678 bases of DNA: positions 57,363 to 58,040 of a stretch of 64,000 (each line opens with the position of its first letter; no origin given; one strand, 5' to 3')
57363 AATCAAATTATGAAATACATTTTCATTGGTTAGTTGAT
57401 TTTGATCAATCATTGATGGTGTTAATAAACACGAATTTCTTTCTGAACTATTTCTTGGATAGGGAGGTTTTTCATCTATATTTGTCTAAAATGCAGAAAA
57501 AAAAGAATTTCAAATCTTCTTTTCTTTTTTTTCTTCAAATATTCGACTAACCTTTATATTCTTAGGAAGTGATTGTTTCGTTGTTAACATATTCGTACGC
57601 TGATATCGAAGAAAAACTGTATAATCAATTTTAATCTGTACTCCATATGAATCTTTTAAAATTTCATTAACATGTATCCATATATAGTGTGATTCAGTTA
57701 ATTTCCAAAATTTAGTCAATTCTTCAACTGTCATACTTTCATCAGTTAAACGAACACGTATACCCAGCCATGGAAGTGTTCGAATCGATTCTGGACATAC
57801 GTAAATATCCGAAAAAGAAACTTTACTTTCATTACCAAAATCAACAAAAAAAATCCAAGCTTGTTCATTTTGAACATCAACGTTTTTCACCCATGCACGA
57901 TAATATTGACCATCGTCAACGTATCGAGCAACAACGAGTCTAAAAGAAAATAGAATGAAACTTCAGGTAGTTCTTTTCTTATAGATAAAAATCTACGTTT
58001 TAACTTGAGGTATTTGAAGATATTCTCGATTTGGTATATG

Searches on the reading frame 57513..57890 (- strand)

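Call 23: search_protein_families(library=pfam, max_evalue=0.01, proteins=[window:57513-57890:-])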
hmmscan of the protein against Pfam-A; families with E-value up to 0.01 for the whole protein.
seq(126 aa): 2 families
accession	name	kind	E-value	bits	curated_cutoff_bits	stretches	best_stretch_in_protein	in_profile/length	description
PF00567.30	TUDOR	-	4.5e-08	33.6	23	1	4-48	75-119/121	Tudor domain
PF08001.16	CMV_US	-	0.0002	21.2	23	1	30-106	168-249/251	CMV US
